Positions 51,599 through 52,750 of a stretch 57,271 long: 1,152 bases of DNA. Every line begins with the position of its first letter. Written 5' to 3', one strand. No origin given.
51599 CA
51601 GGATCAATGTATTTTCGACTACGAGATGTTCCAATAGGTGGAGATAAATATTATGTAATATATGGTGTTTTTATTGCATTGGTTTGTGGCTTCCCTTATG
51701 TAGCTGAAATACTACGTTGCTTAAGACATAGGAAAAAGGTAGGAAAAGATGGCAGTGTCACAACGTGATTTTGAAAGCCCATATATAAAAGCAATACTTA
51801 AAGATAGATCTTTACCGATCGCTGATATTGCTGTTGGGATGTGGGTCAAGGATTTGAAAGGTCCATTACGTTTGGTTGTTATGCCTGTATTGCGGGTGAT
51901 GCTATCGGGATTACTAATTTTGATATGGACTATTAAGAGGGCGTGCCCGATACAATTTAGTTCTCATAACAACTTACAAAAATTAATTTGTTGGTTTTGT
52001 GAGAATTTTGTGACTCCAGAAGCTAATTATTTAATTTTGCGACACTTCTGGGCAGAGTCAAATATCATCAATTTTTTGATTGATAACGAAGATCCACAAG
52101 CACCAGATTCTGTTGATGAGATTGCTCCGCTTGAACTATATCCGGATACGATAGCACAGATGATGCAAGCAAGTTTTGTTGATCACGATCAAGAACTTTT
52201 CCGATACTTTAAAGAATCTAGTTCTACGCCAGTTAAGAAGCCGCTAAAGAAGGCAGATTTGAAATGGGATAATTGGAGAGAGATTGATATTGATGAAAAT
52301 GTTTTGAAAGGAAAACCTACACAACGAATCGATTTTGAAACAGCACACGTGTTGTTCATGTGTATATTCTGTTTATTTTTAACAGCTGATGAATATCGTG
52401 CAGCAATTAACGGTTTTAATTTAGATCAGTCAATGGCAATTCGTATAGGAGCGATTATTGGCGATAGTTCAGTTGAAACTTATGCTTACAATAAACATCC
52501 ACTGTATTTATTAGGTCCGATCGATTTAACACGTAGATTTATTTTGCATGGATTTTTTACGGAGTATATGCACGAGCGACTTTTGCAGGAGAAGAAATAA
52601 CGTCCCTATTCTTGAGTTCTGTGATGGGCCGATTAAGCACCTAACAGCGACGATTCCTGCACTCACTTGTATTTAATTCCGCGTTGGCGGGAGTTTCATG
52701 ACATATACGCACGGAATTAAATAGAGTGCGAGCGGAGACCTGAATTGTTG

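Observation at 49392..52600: Uncharacterised four-gene cassette: KAS III-like condensing enzyme, heme-oxygenase-like candidate diiron oxidase, His-cluster membrane protein, orphan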

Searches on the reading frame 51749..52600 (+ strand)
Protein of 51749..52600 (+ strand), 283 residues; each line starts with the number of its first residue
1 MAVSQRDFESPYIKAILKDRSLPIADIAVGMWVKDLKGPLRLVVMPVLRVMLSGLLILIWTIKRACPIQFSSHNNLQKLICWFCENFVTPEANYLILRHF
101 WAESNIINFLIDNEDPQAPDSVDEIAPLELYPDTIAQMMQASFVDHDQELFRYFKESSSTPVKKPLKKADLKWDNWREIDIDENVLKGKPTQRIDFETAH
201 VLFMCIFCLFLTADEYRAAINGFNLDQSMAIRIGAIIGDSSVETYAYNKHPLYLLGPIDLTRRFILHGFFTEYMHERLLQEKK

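Call 3: search_protein_families(library=pfam, proteins=[window:51749-52600:+], max_evalue=1)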
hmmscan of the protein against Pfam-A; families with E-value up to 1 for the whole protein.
window:51749-52600:+ (283 aa): 1 family
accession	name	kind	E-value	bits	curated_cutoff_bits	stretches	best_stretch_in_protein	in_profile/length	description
PF22523.1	DUF6999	-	2.2e-81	273.4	27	1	10-282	6-275/275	Family of unknown function (DUF6999)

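Call 4: search_protein_families(library=ncbifam, proteins=[window:51749-52600:+], max_evalue=1)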
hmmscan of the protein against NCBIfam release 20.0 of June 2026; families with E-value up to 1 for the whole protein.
window:51749-52600:+ (283 aa): 1 family
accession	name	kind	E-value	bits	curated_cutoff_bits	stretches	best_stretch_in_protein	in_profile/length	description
NF011304.0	PRK14716.1-2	equivalog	0.34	9.7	604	0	110-136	279-305/502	glycosyl transferase family protein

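Call 6: find_homologous_proteins(query=window:51749-52600:+)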
Query window:51749-52600:+ (283 aa): 616 proteins with E <= 0.001 among 1061 candidates; the best 120 are listed.
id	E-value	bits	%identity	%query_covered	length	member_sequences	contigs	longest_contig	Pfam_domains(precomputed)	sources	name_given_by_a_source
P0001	5.2e-191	651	100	100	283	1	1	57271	PF22523.2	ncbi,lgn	-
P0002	1.4e-175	600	92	100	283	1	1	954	PF22523.2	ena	-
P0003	2.1e-156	537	82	100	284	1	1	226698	PF22523.2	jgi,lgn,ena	-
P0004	7.3e-144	496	78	99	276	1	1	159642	PF22523.2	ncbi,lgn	-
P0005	4.5e-135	467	71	100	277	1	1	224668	PF22523.2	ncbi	ncbi:MAG: hypothetical protein U0R17_02285 [Acidimicrobiia bacterium]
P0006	5.6e-135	467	72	100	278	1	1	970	PF22523.2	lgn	-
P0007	1.4e-134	466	71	100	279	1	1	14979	PF22523.2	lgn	-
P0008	2.1e-134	465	71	100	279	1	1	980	PF22523.2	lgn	-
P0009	4.8e-134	464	71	99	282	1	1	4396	PF22523.2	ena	-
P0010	1.1e-131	456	72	100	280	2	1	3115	PF22523.2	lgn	-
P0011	2.1e-131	455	70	100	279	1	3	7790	PF22523.2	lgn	-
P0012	1.1e-126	440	71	99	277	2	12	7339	PF22523.2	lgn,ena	-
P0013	1.5e-125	436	69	100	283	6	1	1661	PF22523.2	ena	-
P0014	5.9e-125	434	67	100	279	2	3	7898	PF22523.2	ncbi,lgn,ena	-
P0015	1.8e-99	350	59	96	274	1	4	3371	PF22523.2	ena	-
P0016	2.5e-95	337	56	96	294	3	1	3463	PF22523.2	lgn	-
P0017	2.6e-93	330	52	97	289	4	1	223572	PF22523.2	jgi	-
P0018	7.5e-93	329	55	94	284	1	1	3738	PF22523.2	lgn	-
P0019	9.1e-93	328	55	95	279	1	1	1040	PF22523.2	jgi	jgi:hypothetical protein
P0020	3.8e-92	326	53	100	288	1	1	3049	PF22523.2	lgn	-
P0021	3.8e-92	326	56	95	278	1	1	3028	PF22523.2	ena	-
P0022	5.7e-92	326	53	99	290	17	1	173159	PF22523.2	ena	-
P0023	6.2e-92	326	56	98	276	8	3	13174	PF22523.2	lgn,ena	-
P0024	1.1e-91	325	55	97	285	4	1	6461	PF22523.2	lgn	-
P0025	1.1e-91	325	53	99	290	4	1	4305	PF22523.2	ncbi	-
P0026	2.0e-91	324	53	98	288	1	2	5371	PF22523.2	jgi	jgi:hypothetical protein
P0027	3.6e-91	323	53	98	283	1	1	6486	PF22523.2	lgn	-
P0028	4.9e-91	323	55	94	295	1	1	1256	PF22523.2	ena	-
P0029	5.8e-91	323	54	95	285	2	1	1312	PF22523.2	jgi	jgi:hypothetical protein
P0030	6.2e-91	322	56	96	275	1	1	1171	PF22523.2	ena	-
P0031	6.8e-91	322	53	98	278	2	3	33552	PF22523.2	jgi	jgi:hypothetical protein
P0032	7.3e-91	322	54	96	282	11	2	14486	PF22523.2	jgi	jgi:hypothetical protein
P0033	8.1e-91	322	55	95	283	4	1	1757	PF22523.2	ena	-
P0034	1.0e-90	322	53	98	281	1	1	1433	PF22523.2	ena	-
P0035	1.2e-90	322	54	94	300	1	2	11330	PF22523.2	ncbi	-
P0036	1.4e-90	321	51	100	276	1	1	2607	PF22523.2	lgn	-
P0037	1.5e-90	321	55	97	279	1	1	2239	PF22523.2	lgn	-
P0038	1.8e-90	321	54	96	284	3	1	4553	PF22523.2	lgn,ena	-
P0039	2.0e-90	321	56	96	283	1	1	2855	PF22523.2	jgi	-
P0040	2.3e-90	321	52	98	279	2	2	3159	PF22523.2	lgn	-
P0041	2.4e-90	321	54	95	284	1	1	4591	PF22523.2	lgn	-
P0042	2.9e-90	320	54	95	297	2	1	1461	PF22523.2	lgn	-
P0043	3.3e-90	320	54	94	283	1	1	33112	PF22523.2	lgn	-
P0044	3.4e-90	320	53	95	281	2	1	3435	PF22523.2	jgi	jgi:hypothetical protein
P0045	3.8e-90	320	54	95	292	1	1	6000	PF22523.2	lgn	-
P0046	5.0e-90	319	54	96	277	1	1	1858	PF22523.2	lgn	-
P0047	5.8e-90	319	54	96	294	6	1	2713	PF22523.2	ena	-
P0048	6.1e-90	319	51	97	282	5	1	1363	PF22523.2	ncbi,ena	-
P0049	7.5e-90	319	53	96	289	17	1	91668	PF22523.2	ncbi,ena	-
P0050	8.0e-90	319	52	95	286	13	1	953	PF22523.2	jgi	jgi:hypothetical protein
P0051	8.1e-90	319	53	96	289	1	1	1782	PF22523.2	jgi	jgi:hypothetical protein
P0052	8.6e-90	319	52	98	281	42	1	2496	PF22523.2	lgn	-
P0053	9.0e-90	319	56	96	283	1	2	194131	PF22523.2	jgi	-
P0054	9.1e-90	319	53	96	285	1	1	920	PF22523.2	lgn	-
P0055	9.9e-90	319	53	98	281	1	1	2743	PF22523.2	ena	-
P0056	9.9e-90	319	54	98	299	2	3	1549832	PF22523.2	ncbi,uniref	ncbi:DUF6999 family protein [Salinispirillum marinum]|uniref:DUF6999 family protein n=2 Tax=Saccharo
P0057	1.1e-89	318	53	98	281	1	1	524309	PF22523.2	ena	-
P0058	1.2e-89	318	52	96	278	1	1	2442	PF22523.2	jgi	jgi:hypothetical protein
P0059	1.3e-89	318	52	97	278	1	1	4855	PF22523.2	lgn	-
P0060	1.7e-89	318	53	96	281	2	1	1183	PF22523.2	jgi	-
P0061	1.9e-89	318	52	99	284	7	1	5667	PF22523.2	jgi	jgi:hypothetical protein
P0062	2.4e-89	317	52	96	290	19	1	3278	PF22523.2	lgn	-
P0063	2.5e-89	317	53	96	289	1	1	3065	PF22523.2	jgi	-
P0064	2.9e-89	317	53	96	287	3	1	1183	PF22523.2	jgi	jgi:hypothetical protein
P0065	3.1e-89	317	53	100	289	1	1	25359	PF22523.2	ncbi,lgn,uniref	ncbi:hypothetical protein [Arsukibacterium sp.]|uniref:DUF6999 family protein n=1 Tax=Arsukibacteriu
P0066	3.4e-89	317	52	98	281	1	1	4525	PF22523.2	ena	-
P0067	3.5e-89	317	54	98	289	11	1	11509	PF22523.2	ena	-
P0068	3.8e-89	317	56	95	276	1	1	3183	PF22523.2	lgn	-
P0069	3.8e-89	317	53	94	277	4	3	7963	PF22523.2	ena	-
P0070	3.8e-89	317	53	95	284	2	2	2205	PF22523.2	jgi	-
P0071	4.2e-89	316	52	98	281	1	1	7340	PF22523.2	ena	-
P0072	4.3e-89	316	49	100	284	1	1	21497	PF22523.2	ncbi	ncbi:MAG: DUF6999 family protein [Burkholderiales bacterium]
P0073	5.0e-89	316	52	98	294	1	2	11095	PF22523.2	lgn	-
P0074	5.1e-89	316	55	96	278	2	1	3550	PF22523.2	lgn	-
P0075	5.6e-89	316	53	99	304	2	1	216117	PF22523.2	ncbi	ncbi:MAG: hypothetical protein JXQ97_04595 [Natronospirillum sp.]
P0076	5.9e-89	316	54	94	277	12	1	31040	PF22523.2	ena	-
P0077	6.1e-89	316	54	97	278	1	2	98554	PF22523.2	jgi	jgi:hypothetical protein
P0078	6.8e-89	316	55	92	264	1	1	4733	PF22523.2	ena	-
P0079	7.3e-89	316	51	100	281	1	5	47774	PF22523.2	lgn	-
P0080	7.4e-89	316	53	99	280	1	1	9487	PF22523.2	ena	-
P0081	8.2e-89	316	52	99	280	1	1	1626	PF22523.2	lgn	-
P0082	9.5e-89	315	52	96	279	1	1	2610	PF22523.2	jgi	jgi:hypothetical protein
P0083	9.6e-89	315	54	97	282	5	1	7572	PF22523.2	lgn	-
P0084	1.0e-88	315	52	95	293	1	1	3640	PF22523.2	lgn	-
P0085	1.1e-88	315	54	94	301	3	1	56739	PF22523.2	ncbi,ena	-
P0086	1.1e-88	315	52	95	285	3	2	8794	PF22523.2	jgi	jgi:hypothetical protein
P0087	1.2e-88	315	53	97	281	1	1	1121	PF22523.2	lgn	-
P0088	1.3e-88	315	52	96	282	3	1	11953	PF22523.2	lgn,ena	-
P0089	1.4e-88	315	53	95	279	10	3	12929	PF22523.2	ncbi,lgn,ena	-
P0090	1.4e-88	315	53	95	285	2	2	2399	PF22523.2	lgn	-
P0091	1.8e-88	314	52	96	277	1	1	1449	PF22523.2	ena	-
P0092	1.8e-88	314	53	96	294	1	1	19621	PF22523.2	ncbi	-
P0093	1.8e-88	314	52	95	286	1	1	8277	PF22523.2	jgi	jgi:hypothetical protein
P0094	1.8e-88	314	53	98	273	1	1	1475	PF22523.2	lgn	-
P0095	1.9e-88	314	52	95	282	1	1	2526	PF22523.2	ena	-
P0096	1.9e-88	314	54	94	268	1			PF22523.2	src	-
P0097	2.0e-88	314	51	98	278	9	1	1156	PF22523.2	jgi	jgi:hypothetical protein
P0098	2.0e-88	314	51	100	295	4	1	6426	PF22523.2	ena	-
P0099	2.0e-88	314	52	96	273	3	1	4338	PF22523.2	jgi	jgi:hypothetical protein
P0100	2.1e-88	314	54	95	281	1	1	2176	PF22523.2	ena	-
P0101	2.3e-88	314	53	96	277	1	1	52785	PF22523.2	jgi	jgi:hypothetical protein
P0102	2.6e-88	314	51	98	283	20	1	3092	PF22523.2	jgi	jgi:hypothetical protein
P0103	2.8e-88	314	50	100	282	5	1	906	PF22523.2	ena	-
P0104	2.9e-88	314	53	95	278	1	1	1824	PF22523.2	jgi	jgi:hypothetical protein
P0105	3.0e-88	314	52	98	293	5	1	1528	PF22523.2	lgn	-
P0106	3.2e-88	314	53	95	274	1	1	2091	PF22523.2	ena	-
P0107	3.5e-88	313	51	99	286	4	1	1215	PF22523.2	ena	-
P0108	3.7e-88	313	52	96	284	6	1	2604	PF22523.2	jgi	jgi:uncharacterized protein DUF6999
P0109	3.8e-88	313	52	95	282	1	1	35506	PF22523.2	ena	-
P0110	3.8e-88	313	52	95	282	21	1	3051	PF22523.2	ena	-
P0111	3.8e-88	313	53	95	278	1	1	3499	PF22523.2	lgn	-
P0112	4.0e-88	313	51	97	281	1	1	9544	PF22523.2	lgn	-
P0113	4.8e-88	313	52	96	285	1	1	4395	PF22523.2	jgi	jgi:hypothetical protein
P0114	4.8e-88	313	73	64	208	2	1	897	PF22523.2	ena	-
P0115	5.1e-88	313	52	98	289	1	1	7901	PF22523.2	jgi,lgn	jgi:hypothetical protein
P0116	5.2e-88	313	54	96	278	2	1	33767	PF22523.2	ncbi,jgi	jgi:hypothetical protein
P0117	5.6e-88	313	54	99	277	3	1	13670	PF22523.2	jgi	jgi:hypothetical protein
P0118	5.8e-88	313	53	99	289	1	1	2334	PF22523.2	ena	-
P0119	5.9e-88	313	52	97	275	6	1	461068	PF22523.2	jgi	jgi:hypothetical protein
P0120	6.6e-88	313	52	95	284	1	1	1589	PF22523.2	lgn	-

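Call 8: find_encoding_contigs(protein=P0056, flank=8000, max_places=2)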
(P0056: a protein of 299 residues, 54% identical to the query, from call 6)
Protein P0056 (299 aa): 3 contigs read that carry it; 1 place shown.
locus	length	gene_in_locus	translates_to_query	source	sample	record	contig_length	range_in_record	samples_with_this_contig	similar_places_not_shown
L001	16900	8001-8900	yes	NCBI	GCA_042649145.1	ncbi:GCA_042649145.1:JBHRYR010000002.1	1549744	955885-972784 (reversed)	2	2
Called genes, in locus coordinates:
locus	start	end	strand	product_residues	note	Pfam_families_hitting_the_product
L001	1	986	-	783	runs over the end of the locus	PF00136:DNA_pol_B, PF03175:DNA_pol_B_2 (faint)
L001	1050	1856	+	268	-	PF00027:cNMP_binding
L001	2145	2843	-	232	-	PF00702:Hydrolase, PF13419:HAD_2, PF13242:Hydrolase_like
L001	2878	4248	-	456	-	PF18073:Zn_ribbon_LapB, PF03796:DnaB_C (faint), PF06745:ATPase, PF13481:AAA_25, PF23442:DUF7125, PF07088:GvpD_P-loop (faint), PF13541:ChlI, PF05362:Lon_C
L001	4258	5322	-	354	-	PF00155:Aminotran_1_2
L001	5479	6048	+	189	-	-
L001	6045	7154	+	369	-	PF00108:Thiolase_N (faint), PF08545:ACP_syn_III (weak), PF08541:ACP_syn_III_C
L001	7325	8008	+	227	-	-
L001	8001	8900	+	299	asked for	PF22523:DUF6999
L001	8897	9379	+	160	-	PF00583:Acetyltransf_1, PF13673:Acetyltransf_10 (weak), PF13508:Acetyltransf_7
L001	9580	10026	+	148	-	-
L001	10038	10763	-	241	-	PF03009:GDPD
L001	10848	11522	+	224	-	PF02230:Abhydrolase_2, PF00561:Abhydrolase_1 (faint), PF12146:Hydrolase_4 (faint), PF12697:Abhydrolase_6 (weak), PF00326:Peptidase_S9 (faint), PF01738:DLH, PF07859:Abhydrolase_3 (faint)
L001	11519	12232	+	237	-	PF00912:Transgly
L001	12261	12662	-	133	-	PF04828:GFA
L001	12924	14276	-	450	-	PF00753:Lactamase_B, PF12706:Lactamase_B_2, PF22505:RNase_J_b_CASP, PF07521:RMMBL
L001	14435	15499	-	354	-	PF01208:URO-D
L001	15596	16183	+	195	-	PF04336:ACP_PD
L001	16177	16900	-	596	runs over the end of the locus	PF00512:HisKA, PF02518:HATPase_c, PF00072:Response_reg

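Call 9: find_encoding_contigs(protein=P0072, flank=8000, max_places=2)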
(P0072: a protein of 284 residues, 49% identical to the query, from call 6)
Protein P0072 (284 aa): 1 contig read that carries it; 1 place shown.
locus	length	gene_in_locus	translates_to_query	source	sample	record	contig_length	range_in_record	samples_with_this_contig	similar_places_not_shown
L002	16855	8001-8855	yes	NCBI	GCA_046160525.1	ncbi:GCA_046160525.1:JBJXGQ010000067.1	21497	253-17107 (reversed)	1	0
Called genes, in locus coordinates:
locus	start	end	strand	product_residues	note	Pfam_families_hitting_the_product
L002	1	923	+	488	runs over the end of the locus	PF08323:Glyco_transf_5, PF00534:Glycos_transf_1, PF13692:Glyco_trans_1_4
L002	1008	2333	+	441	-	PF09861:Lar_N, PF04015:DUF362 (weak)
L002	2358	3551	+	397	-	PF01969:Ni_insertion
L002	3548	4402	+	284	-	-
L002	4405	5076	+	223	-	PF00731:AIRC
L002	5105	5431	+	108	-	PF07978:NIPSNAP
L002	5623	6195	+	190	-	-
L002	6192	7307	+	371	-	PF08541:ACP_syn_III_C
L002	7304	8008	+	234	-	PF14518:Haem_oxygenas_2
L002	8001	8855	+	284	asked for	PF22523:DUF6999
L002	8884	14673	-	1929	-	PF00005:ABC_tran (faint), PF01443:Viral_helicase1 (faint), PF01583:APS_kinase (faint), PF02463:SMC_N (faint), PF03193:RsgA_GTPase (faint), PF05729:NACHT (faint), PF17755:UvrA_DNA-bind, PF17760:UvrA_inter, +17 more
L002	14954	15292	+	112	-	PF13442:Cytochrome_CBB3, PF00034:Cytochrom_C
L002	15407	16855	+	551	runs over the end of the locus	-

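Call 10: find_encoding_contigs(protein=P0005, flank=8000, max_places=2)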
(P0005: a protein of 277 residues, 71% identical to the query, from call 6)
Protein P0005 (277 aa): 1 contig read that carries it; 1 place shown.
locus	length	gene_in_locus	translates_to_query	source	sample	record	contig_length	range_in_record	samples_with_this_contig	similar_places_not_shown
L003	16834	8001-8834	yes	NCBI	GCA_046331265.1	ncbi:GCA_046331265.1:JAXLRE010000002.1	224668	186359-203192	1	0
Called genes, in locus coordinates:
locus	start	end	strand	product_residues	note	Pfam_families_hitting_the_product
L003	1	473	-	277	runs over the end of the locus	PF01256:Carb_kinase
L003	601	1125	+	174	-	-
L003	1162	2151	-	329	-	PF02615:Ldh_2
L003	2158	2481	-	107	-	-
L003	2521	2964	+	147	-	PF01152:Bac_globin (weak)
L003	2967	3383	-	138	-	PF00903:Glyoxalase, PF22677:Ble-like_N (weak)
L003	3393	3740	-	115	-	PF05899:Cupin_3 (weak), PF07883:Cupin_2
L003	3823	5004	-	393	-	-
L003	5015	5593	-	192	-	PF07638:Sigma70_ECF (weak), PF08281:Sigma70_r4_2, PF04545:Sigma70_r4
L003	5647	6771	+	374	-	PF00108:Thiolase_N (weak), PF08541:ACP_syn_III_C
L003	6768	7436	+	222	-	PF14518:Haem_oxygenas_2 (weak)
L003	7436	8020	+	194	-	-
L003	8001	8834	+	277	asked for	PF22523:DUF6999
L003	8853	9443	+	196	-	PF08818:DUF1801, PF13376:OmdA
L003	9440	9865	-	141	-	PF08818:DUF1801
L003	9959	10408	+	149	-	PF22381:Staph_reg_Sar_Rot (weak), PF01047:MarR, PF12802:MarR_2, PF13463:HTH_27 (weak), PF00392:GntR (weak), PF01325:Fe_dep_repress (weak)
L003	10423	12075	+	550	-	PF05977:MFS_3 (weak), PF07690:MFS_1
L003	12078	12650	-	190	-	-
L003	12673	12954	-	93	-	-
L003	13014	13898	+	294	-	PF01545:Cation_efflux, PF16916:ZT_dimer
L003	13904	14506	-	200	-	PF01872:RibD_C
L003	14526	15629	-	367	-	PF01408:GFO_IDH_MocA, PF02894:GFO_IDH_MocA_C, PF22725:GFO_IDH_MocA_C3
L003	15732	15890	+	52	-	-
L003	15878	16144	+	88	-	PF02583:Trns_repr_metal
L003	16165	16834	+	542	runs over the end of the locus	PF00890:FAD_binding_2 (faint), PF01266:DAO (faint), PF03486:HI0933_like (faint), PF07992:Pyr_redox_2, PF13738:Pyr_redox_3, PF00070:Pyr_redox, PF02852:Pyr_redox_dim, PF00581:Rhodanese, +1 more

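Call 13: search_solved_structures(query=window:51749-52600:+, max_evalue=10)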
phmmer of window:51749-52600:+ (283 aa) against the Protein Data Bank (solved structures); distinct sequences matched with E-value up to 10: 0.

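Call 15: find_related_loci(query=A1, collection=genome_contigs, flank=8000)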
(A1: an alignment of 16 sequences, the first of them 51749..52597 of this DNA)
Query A1 (283 aa) in genome_contigs; peptide patterns used: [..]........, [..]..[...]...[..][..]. (x = any residue, [..] = any of these).
287 stretches matched a pattern; 234 encode a relative of the query (tblastn E <= 1e-3); the best 80 are kept; 80 distinct loci.
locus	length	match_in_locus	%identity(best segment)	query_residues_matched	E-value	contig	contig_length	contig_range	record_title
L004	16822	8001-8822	78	1-280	7e-141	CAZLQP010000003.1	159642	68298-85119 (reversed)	MAG TPA_asm: uncultured Burkholderiales bacterium isolate binchicken_co193_87 genome assembly, contig: NODE_17_length_15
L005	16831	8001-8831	71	1-282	8e-140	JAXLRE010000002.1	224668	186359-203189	MAG: Acidimicrobiia bacterium isolate STL-ACT1 C1.252.fa-2, whole genome shotgun sequence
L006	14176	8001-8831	68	1-283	1e-130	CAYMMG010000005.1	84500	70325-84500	MAG TPA_asm: uncultured Burkholderiales bacterium isolate SRP173033_co1_222 genome assembly, contig: NODE_361_length_845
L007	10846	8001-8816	55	3-283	2e-99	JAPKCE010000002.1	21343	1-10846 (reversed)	MAG: Myxococcota bacterium isolate ANT-56 NODE_1024_length_21343_cov_4.677894, whole genome shotgun sequence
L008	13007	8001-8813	55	2-280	2e-97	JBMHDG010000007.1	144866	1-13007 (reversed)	MAG: Myxococcota bacterium isolate xHP1_bin.191 c_000000000007, whole genome shotgun sequence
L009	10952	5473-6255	54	12-278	9e-97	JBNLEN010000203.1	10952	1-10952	MAG: Polyangiaceae bacterium isolate C1C2.bin.25.strict NODE_203_length_10952_cov_3.629885, whole genome shotgun sequenc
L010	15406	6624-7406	56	12-278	2e-96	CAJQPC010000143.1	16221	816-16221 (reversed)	uncultured bacterium isolate 3_20180319_Bin_20180319_Bin_29_sub_1 genome assembly, contig: c_000023174778, whole genome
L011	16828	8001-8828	49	1-283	3e-95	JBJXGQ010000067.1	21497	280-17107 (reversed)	MAG: Burkholderiales bacterium isolate F1F2.bin.209 k127_9257509, whole genome shotgun sequence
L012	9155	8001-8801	54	10-283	6e-95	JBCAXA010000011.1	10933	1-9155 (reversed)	MAG: Pseudomonadota bacterium isolate J06554_8 NODE_11_length_10933_cov_19.459930, whole genome shotgun sequence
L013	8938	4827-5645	52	5-282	3e-93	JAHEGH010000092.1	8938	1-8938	MAG: Gammaproteobacteria bacterium isolate Ww390 NODE_15253_length_8938_cov_7.362141, whole genome shotgun sequence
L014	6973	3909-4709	52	6-278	2e-92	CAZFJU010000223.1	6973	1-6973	MAG TPA_asm: uncultured Gammaproteobacteria bacterium isolate SRP220891_co3_69 genome assembly, contig: NODE_20021_lengt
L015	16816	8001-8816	51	2-278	2e-92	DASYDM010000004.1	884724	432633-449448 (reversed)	MAG TPA_asm: Steroidobacteraceae bacterium isolate SMAG_U4959 k141_4934784, whole genome shotgun sequence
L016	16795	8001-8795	53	10-279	2e-92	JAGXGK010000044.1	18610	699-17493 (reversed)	MAG: Gammaproteobacteria bacterium isolate LH_M37 k141_1150062, whole genome shotgun sequence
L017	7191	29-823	52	9-278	3e-92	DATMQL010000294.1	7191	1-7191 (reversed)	MAG TPA_asm: Steroidobacteraceae bacterium isolate SMAG_U12927 k141_1952130, whole genome shotgun sequence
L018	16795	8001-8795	54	9-278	5e-91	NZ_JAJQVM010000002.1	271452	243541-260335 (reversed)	Marinibactrum halimedae strain NBRC 110095 Scaffold2_1, whole genome shotgun sequence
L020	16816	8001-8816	50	6-282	1e-90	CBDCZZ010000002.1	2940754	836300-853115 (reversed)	MAG: Woeseiaceae bacterium isolate 85ae31f4-af88-4ca0-a4c6-92000f22cee6 genome assembly, contig: contig_2, whole genome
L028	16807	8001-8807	51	1-278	9e-89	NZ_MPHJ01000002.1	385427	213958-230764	Shewanella sp. UCD-KL12 scaffold_1, whole genome shotgun sequence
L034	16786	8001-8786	51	10-278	4e-87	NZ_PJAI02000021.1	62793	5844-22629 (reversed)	Colwellia echini strain A3 scaffold_21, whole genome shotgun sequence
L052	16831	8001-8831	52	1-282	6e-85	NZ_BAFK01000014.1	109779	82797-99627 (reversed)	Rheinheimera nanhaiensis E407-8, whole genome shotgun sequence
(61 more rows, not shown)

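Call 30: predict_structure(alignment_id=A3)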
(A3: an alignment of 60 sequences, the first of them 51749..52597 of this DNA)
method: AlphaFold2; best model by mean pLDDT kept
length: 283 residues; sequences in the alignment: 60
mean_pLDDT: 89.2   pTM: 0.88
mean pLDDT of the five models: 89.2, 88.9, 88.4, 88.1, 87.8
residues with pLDDT >= 90: 158; 70-90: 113; 50-70: 12; < 50: 0
segments of 3 or more residues with pLDDT < 50: none
pLDDT, mean of each block of 10 residues (from residue 1): 76 89 90 85 78 84 85 91 95 95 98 94 94 97 93 96 96 98 95 88 85 86 91 96 79 67 82 95 95
secondary structure, 60 per line:
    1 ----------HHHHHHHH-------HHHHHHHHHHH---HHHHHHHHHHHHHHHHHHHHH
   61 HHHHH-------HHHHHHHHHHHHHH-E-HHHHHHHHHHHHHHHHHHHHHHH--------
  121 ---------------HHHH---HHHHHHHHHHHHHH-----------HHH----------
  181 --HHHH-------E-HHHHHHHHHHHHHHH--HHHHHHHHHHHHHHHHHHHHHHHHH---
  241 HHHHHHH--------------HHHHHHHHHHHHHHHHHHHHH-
elements in order: H11-18 H26-36 H40-65 H73-86 H90-112 H136-139 H143-156 H183-186 H196-210 H213-237 H241-247 H262-282
